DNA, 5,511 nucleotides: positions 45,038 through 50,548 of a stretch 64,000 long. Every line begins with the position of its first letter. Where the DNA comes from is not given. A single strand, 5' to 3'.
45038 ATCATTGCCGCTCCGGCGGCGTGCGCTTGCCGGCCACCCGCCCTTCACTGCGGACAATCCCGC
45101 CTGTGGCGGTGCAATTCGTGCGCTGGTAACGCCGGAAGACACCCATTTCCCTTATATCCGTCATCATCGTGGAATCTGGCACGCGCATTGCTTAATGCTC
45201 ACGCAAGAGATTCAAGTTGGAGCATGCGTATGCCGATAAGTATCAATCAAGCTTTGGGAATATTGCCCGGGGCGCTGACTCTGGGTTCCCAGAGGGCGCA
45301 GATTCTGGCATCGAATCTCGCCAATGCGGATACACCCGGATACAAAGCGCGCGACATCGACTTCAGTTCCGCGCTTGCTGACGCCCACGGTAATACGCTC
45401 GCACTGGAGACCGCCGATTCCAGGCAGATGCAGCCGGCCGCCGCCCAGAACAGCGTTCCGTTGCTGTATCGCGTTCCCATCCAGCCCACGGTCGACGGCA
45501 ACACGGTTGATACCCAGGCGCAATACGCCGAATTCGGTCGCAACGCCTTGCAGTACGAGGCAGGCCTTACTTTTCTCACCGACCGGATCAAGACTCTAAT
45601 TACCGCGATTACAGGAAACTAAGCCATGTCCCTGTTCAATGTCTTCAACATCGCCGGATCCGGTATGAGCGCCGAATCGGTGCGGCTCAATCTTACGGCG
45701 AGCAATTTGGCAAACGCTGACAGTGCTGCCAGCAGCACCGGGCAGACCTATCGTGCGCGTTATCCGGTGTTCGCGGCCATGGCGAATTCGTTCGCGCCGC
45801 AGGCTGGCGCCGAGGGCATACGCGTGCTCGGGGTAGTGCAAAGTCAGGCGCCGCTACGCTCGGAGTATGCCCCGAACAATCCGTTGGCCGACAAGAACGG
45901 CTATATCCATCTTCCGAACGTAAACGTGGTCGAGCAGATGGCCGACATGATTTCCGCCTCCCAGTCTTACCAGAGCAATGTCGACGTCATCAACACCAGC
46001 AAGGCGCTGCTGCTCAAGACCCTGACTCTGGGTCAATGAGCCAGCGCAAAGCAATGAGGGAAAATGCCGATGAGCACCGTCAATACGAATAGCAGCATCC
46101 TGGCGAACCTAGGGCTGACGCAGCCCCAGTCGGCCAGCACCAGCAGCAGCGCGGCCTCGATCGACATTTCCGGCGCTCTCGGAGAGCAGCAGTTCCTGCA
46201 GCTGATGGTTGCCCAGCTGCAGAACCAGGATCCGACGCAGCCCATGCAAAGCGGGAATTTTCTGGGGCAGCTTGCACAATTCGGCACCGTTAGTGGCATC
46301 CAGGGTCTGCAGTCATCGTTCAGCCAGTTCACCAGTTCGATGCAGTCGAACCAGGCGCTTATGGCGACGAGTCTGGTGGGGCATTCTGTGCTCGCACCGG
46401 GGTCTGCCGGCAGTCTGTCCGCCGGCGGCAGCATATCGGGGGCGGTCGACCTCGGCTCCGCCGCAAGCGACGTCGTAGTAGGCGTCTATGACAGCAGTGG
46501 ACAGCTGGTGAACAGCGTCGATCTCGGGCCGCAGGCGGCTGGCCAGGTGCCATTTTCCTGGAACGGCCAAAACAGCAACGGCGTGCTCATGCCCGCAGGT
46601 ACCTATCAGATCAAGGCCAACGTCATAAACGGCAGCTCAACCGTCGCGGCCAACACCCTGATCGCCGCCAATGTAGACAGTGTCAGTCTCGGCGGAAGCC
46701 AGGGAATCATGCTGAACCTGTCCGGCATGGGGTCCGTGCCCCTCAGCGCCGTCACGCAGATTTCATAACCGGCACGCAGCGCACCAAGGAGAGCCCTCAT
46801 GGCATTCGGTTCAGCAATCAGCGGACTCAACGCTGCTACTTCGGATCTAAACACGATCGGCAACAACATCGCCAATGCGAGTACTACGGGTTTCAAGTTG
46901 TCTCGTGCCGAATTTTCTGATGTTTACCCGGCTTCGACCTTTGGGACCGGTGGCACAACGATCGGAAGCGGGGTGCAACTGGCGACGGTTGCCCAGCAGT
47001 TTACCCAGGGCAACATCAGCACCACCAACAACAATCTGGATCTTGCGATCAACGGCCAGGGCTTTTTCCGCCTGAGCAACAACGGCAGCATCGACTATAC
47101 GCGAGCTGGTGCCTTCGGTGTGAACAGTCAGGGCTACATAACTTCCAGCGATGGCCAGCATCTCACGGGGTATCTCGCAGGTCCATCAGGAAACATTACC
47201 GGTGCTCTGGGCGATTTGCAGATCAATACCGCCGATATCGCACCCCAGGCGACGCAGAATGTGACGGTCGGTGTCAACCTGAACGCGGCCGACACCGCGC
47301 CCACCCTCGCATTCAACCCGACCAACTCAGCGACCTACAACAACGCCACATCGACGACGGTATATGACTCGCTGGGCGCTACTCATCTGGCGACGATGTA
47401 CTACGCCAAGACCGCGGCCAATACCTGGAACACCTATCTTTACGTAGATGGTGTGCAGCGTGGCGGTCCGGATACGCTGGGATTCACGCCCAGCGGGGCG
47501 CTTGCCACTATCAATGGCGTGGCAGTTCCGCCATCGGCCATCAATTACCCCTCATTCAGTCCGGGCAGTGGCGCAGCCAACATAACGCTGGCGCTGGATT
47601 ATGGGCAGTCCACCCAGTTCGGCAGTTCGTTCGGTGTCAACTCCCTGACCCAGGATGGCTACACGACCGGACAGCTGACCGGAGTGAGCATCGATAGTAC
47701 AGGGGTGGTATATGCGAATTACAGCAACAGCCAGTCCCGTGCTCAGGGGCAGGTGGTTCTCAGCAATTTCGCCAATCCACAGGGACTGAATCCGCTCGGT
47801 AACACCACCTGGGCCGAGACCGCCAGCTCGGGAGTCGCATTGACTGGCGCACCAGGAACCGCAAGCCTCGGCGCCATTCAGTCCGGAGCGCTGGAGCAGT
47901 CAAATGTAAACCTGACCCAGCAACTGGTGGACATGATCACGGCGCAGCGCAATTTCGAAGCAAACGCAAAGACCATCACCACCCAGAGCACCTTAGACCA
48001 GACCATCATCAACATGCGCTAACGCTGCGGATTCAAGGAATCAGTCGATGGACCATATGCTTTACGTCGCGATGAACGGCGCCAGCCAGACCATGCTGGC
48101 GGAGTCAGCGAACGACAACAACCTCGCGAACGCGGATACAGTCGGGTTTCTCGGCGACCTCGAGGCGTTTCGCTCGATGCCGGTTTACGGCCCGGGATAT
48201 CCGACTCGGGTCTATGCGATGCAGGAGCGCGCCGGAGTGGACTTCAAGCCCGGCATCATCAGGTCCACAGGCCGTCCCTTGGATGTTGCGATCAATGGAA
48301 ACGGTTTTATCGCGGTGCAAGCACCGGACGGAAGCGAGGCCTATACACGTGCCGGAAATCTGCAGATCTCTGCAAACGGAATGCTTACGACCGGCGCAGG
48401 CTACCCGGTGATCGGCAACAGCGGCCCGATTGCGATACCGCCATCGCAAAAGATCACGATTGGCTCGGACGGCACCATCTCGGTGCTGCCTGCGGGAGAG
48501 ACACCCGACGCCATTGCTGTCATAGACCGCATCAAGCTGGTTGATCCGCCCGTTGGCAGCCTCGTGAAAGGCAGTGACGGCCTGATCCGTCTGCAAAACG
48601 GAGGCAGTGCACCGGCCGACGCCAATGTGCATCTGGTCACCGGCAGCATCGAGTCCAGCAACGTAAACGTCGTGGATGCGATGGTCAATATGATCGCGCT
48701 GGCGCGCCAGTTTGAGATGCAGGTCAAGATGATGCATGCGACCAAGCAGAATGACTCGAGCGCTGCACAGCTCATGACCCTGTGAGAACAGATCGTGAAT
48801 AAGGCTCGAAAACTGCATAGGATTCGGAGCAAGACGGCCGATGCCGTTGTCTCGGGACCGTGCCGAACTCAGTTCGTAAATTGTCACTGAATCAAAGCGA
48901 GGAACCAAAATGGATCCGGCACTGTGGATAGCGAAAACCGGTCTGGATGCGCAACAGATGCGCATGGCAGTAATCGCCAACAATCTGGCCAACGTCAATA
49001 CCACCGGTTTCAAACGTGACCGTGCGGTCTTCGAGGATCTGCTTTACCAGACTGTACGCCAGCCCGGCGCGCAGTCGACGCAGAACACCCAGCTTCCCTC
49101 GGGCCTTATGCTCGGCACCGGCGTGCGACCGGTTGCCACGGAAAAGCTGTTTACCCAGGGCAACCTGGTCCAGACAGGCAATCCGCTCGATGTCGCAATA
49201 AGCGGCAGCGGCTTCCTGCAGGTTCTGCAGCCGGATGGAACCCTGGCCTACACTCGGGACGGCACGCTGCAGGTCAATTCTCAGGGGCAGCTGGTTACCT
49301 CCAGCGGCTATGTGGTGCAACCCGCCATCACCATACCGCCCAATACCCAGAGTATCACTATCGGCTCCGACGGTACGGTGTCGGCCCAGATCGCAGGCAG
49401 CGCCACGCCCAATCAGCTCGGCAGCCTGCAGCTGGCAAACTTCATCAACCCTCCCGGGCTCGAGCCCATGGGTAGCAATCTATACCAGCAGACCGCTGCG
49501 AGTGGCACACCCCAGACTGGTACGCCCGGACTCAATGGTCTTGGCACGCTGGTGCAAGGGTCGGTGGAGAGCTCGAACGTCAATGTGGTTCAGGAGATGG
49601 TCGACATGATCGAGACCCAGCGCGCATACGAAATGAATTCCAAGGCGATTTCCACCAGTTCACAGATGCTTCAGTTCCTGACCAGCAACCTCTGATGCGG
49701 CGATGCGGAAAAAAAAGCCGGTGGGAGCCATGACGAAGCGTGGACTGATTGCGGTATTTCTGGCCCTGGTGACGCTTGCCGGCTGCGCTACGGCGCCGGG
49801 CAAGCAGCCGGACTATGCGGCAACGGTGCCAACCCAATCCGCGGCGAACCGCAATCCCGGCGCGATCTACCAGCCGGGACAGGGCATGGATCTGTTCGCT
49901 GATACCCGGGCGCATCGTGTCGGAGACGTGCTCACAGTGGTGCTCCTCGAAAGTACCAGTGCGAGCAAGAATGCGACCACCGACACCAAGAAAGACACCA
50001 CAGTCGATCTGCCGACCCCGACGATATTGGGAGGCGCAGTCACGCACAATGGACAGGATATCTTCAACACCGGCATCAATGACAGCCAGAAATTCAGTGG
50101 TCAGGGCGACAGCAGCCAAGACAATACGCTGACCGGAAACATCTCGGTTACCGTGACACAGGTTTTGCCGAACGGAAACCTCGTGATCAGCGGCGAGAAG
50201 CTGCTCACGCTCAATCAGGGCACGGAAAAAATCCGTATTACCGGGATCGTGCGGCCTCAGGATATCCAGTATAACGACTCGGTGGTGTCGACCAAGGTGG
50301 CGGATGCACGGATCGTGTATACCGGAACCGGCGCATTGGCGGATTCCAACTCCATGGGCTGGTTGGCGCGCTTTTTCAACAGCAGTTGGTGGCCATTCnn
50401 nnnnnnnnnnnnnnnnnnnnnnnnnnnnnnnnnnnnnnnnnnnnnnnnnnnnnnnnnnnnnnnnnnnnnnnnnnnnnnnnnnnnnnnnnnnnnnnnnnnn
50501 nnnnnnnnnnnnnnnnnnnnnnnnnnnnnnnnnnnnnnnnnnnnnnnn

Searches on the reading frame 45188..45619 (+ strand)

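Call 96: search_protein_families(library=pfam, proteins=[window:45188-45619:+], max_evalue=0.00001)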
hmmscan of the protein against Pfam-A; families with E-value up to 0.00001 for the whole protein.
window:45188-45619:+ (144 aa): 1 family
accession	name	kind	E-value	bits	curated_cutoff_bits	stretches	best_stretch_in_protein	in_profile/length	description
PF00460.25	Flg_bb_rod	-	5.1e-08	33.1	20.7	1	28-53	6-31/31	Flagella basal body rod protein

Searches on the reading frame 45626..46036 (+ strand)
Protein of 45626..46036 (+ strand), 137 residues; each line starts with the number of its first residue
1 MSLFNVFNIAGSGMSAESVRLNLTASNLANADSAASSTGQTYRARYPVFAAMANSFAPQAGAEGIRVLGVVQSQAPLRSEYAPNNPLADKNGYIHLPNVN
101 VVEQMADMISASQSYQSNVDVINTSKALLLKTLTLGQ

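Call 96: search_protein_families(library=pfam, proteins=[window:45626-46036:+], max_evalue=0.00001)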
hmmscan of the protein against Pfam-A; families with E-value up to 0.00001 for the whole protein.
window:45626-46036:+ (137 aa): 2 families
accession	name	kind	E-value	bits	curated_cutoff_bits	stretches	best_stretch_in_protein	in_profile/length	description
PF06429.18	Flg_bbr_C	-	1.6e-12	47.2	23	1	91-135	2-46/46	Flagellar basal body rod FlgEFG protein C-terminal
PF00460.25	Flg_bb_rod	-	1.8e-06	28.2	20.7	1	7-32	1-26/31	Flagella basal body rod protein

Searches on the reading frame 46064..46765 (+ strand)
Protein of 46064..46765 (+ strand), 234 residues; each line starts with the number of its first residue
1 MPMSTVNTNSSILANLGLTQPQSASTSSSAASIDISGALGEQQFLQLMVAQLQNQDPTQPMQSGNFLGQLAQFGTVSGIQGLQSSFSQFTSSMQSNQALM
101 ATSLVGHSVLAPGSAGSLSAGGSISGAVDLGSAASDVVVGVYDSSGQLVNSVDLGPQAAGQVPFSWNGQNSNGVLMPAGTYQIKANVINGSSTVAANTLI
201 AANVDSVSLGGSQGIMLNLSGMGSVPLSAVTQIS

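Call 96: search_protein_families(library=pfam, proteins=[window:46064-46765:+], max_evalue=0.00001)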
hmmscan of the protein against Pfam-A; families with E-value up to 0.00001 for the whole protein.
window:46064-46765:+ (234 aa): 3 families
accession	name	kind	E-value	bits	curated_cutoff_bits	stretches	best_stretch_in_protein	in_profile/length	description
PF13860.13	FlgD_ig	-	1e-20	73.9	27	1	120-190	6-78/79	FlgD Ig-like domain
PF13861.12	FLgD_tudor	-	3.3e-19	69.3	26.9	1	96-231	1-58/58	FlgD Tudor-like domain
PF03963.19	FlgD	-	3.7e-18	66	27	1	20-87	7-74/75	Flagellar hook capping protein - N-terminal region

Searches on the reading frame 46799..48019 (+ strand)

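Call 96: search_protein_families(library=pfam, proteins=[window:46799-48019:+], max_evalue=0.00001)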
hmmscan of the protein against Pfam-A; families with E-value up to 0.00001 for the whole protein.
window:46799-48019:+ (407 aa): 4 families
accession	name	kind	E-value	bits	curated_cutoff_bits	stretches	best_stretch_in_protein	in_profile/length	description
PF07559.19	FlgE_D2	-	7e-31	108.1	22.7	1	160-288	1-142/142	Flagellar basal body protein FlaE D2 domain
PF06429.18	Flg_bbr_C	-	4.1e-18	65.1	23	1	361-406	1-46/46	Flagellar basal body rod FlgEFG protein C-terminal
PF22692.1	LlgE_F_G_D1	-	1.3e-11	44.9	27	1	83-157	1-56/64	Flagellar hook protein FlgE/F/G D1 domain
PF00460.25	Flg_bb_rod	-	1.5e-09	38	20.7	1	6-33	4-31/31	Flagella basal body rod protein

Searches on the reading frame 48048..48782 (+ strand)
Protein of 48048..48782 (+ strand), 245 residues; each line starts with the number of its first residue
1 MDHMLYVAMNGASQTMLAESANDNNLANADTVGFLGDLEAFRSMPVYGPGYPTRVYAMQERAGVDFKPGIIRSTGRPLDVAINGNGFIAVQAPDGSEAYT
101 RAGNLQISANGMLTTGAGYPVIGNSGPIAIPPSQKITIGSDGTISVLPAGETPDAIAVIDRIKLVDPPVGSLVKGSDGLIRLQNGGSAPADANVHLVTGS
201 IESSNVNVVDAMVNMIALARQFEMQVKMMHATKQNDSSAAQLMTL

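Call 96: search_protein_families(library=pfam, proteins=[window:48048-48782:+], max_evalue=0.00001)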
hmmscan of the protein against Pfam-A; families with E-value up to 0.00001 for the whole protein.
window:48048-48782:+ (245 aa): 2 families
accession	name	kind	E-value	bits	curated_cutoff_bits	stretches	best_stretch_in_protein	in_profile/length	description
PF22692.1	LlgE_F_G_D1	-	2.6e-19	69.6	27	1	81-146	1-64/64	Flagellar hook protein FlgE/F/G D1 domain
PF06429.18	Flg_bbr_C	-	1e-16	60.6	23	1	198-242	2-46/46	Flagellar basal body rod FlgEFG protein C-terminal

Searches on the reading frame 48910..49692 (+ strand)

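Call 96: search_protein_families(library=pfam, proteins=[window:48910-49692:+], max_evalue=0.00001)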
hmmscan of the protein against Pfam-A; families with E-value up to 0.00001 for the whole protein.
window:48910-49692:+ (261 aa): 3 families
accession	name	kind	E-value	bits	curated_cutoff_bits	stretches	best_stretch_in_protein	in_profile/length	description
PF22692.1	LlgE_F_G_D1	-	5.7e-28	97.3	27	1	96-159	1-64/64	Flagellar hook protein FlgE/F/G D1 domain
PF06429.18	Flg_bbr_C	-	4.2e-21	74.6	23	1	216-258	2-44/46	Flagellar basal body rod FlgEFG protein C-terminal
PF00460.25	Flg_bb_rod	-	1.2e-11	44.8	20.7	1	7-35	3-31/31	Flagella basal body rod protein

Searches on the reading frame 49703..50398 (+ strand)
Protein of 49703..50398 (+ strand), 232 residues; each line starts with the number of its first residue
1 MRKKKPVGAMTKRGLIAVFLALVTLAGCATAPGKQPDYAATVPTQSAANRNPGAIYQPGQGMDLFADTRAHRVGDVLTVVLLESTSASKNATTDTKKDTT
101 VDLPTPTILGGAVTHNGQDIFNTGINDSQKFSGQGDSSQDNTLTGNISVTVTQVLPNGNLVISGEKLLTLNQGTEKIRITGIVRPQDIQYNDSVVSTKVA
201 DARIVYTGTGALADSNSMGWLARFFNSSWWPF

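Call 96: search_protein_families(library=pfam, proteins=[window:49703-50398:+], max_evalue=0.00001)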
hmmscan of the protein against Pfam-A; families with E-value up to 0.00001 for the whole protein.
window:49703-50398:+ (232 aa): 1 family
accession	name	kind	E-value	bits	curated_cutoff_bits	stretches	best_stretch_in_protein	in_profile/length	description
PF02107.21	FlgH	-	8.6e-62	208.2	27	1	50-231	2-172/172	Flagellar L-ring protein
